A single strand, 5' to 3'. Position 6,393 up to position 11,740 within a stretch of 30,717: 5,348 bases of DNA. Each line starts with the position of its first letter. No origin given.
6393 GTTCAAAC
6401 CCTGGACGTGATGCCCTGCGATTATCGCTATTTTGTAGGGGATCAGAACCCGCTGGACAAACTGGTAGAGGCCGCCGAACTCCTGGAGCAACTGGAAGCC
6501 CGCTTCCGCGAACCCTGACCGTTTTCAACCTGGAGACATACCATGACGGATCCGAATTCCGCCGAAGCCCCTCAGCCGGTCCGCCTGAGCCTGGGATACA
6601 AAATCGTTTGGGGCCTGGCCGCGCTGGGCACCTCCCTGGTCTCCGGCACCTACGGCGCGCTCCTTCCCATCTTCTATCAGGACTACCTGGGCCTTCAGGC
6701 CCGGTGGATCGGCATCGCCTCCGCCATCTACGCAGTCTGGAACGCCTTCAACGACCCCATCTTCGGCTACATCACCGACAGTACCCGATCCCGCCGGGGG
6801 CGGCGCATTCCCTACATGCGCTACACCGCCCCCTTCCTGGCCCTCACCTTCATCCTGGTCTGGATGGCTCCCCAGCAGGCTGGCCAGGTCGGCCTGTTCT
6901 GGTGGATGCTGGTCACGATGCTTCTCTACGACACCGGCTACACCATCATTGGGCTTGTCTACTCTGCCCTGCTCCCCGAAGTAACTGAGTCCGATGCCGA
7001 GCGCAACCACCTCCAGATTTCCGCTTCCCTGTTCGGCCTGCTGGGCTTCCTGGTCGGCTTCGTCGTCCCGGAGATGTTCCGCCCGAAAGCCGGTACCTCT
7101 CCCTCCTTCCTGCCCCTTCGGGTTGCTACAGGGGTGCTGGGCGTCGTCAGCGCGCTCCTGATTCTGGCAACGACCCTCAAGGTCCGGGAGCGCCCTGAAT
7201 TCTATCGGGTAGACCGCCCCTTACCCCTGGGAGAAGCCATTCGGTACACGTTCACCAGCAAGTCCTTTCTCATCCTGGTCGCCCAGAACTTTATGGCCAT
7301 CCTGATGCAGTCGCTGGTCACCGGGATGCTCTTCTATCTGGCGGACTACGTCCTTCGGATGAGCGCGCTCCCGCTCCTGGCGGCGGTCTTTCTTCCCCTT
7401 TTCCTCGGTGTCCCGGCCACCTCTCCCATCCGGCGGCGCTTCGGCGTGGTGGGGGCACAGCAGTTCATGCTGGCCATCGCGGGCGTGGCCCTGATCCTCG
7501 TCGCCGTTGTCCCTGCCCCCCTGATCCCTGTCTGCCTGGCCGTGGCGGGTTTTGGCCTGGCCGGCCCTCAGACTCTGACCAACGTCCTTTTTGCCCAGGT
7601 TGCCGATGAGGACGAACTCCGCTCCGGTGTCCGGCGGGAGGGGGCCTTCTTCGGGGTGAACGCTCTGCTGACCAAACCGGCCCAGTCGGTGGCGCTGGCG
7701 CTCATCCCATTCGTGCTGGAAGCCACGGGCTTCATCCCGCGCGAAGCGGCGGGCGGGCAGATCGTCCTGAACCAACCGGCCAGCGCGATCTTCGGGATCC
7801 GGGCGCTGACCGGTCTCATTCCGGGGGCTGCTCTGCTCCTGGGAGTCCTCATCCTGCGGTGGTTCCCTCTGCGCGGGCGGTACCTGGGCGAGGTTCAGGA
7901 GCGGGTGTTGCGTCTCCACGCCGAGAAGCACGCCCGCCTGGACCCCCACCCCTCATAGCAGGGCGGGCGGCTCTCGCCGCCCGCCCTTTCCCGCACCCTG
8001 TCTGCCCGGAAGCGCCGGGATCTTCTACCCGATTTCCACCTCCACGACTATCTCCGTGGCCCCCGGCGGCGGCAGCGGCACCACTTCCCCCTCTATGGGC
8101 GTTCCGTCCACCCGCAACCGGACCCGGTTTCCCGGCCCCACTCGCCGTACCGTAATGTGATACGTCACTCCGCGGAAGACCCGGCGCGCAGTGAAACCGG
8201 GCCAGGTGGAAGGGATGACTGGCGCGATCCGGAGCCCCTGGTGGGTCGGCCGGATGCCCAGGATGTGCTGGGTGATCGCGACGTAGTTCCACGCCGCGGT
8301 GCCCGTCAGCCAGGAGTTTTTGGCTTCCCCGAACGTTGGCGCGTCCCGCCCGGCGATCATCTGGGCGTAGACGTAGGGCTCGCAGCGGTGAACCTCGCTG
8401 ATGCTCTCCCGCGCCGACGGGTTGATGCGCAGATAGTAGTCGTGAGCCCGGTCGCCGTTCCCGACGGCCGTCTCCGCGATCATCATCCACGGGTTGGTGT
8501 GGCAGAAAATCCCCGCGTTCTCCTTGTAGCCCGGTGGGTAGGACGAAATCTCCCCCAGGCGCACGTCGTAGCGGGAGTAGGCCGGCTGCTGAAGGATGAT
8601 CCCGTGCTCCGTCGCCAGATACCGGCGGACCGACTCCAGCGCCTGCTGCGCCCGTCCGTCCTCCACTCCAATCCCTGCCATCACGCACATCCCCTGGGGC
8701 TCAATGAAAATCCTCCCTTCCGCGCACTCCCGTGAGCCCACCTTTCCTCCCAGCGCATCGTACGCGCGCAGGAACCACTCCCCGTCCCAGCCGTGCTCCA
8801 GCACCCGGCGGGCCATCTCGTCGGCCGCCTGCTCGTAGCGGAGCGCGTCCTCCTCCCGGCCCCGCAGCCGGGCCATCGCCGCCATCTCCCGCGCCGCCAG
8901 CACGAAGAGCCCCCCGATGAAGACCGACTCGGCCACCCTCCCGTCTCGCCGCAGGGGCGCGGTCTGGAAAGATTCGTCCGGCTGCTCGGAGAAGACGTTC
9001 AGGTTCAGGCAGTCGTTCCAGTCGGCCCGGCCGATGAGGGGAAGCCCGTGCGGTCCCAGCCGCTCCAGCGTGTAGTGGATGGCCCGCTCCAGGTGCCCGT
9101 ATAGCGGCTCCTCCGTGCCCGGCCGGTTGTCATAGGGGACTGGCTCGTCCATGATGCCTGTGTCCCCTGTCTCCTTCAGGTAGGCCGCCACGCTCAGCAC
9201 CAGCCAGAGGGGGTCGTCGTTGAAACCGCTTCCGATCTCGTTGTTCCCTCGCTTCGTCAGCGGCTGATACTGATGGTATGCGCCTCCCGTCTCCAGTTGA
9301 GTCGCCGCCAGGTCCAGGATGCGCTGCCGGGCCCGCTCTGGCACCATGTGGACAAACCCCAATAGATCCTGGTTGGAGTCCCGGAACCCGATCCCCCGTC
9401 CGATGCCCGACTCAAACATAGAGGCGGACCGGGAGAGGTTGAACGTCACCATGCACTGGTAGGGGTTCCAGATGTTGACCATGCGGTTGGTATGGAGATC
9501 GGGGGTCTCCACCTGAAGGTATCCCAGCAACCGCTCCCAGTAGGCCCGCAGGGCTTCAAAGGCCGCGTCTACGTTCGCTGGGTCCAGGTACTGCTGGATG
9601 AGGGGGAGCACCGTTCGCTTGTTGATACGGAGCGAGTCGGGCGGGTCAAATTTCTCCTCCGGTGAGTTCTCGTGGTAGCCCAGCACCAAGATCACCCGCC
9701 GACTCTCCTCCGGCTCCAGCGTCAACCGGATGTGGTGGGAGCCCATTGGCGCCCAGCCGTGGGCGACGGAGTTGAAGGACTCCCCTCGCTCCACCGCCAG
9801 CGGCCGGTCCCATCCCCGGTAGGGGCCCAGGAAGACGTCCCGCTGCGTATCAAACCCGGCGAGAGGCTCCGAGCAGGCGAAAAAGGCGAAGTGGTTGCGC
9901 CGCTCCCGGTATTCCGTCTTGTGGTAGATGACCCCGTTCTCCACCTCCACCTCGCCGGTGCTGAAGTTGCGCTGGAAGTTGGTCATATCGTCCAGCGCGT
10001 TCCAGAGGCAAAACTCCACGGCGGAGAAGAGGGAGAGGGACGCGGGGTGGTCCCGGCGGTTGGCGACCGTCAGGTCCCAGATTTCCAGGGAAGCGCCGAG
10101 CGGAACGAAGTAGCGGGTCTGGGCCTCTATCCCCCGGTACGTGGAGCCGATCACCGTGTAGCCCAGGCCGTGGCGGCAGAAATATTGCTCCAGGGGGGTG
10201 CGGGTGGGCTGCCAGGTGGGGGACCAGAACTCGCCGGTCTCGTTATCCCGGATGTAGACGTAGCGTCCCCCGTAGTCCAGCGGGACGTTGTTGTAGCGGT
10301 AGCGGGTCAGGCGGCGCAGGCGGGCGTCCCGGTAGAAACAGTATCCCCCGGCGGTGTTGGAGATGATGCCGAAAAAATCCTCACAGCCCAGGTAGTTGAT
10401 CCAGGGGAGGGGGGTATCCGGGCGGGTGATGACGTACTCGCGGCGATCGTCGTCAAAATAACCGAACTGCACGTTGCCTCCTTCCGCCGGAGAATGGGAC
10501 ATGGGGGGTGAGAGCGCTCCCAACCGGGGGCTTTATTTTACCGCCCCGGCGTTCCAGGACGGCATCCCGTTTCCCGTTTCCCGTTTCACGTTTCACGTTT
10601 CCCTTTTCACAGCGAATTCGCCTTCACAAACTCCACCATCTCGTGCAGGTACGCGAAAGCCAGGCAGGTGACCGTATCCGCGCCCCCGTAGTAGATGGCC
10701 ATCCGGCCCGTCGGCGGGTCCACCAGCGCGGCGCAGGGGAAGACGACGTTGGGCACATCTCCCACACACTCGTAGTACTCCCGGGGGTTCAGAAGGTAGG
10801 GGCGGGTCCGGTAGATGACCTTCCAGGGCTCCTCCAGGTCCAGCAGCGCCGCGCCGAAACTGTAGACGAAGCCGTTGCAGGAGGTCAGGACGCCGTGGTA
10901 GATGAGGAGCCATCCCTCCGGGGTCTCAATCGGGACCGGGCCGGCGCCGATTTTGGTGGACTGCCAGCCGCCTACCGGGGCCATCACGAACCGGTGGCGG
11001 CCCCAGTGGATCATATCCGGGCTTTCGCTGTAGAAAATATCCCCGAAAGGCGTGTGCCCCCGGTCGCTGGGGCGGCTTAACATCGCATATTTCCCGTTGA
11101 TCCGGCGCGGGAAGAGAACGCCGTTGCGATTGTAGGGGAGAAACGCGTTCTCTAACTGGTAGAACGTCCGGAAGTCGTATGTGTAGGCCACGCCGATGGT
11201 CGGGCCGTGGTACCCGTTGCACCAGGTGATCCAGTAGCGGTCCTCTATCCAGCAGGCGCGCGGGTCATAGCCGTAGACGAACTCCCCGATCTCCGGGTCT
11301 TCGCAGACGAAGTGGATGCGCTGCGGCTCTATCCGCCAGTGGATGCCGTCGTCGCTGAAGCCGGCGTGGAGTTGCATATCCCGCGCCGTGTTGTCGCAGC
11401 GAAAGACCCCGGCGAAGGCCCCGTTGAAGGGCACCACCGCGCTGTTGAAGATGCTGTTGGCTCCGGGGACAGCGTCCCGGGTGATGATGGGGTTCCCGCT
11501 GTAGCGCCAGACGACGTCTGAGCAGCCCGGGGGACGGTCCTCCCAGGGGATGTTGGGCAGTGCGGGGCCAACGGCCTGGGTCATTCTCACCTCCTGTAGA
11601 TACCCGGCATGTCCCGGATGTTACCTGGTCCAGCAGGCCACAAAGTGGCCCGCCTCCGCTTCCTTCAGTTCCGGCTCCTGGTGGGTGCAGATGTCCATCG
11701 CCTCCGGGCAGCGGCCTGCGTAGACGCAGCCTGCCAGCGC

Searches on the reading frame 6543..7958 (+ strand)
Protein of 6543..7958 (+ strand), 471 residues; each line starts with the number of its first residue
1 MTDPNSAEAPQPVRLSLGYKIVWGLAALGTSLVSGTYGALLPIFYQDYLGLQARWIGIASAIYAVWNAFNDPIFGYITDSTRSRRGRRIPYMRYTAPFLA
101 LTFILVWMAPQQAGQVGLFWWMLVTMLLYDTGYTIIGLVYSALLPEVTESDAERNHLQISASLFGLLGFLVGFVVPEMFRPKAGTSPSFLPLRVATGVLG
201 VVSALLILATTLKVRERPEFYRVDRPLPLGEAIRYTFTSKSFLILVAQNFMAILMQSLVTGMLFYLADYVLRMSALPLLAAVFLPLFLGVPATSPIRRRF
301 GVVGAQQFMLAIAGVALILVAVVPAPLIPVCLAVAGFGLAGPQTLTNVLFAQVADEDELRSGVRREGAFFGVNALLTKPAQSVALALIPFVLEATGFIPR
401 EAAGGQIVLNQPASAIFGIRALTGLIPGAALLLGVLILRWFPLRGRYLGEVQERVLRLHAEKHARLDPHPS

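Call 56: search_protein_families(library=pfam, proteins=[window:6543-7958:+], max_evalue=0.00001)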
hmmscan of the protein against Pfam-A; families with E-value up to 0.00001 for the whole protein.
window:6543-7958:+ (471 aa): 2 families
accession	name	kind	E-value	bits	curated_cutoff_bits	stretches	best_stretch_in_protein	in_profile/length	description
PF13347.12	MFS_2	-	2.5e-63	214.5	27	1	24-443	3-425/427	MFS/sugar transport protein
PF07690.21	MFS_1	-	3.1e-11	43.2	33.4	1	25-358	3-327/347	Major Facilitator Superfamily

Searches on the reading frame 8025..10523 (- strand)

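Call 56: search_protein_families(library=pfam, proteins=[window:8025-10523:-], max_evalue=0.00001)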
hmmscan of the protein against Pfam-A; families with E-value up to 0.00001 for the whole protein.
window:8025-10523:- (832 aa): 3 families
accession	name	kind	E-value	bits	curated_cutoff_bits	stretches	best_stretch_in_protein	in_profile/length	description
PF17167.11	Glyco_hydro_94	-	1.5e-166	554.8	27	1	328-756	1-420/420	Glycosyl hydrolase 94 superfamily, catalytic domain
PF06165.18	GH94_b-supersand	-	1.7e-89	300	23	1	38-282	1-251/251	Glycosyl hydrolase 94, supersandwich domain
PF22422.2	MGH1-like_GH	-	4.3e-06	27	27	0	523-586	163-226/356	Mannosylglycerate hydrolase MGH1-like glycoside hydrolase domain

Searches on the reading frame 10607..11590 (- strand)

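Call 56: search_protein_families(library=pfam, proteins=[window:10607-11590:-], max_evalue=0.00001)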
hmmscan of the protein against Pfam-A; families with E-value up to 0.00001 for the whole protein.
window:10607-11590:- (327 aa): 1 family
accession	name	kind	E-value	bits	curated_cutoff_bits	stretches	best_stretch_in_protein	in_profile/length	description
PF04041.19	Glyco_hydro_130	-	1.8e-69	234.5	26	1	12-323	6-319/320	beta-1,4-mannooligosaccharide phosphorylase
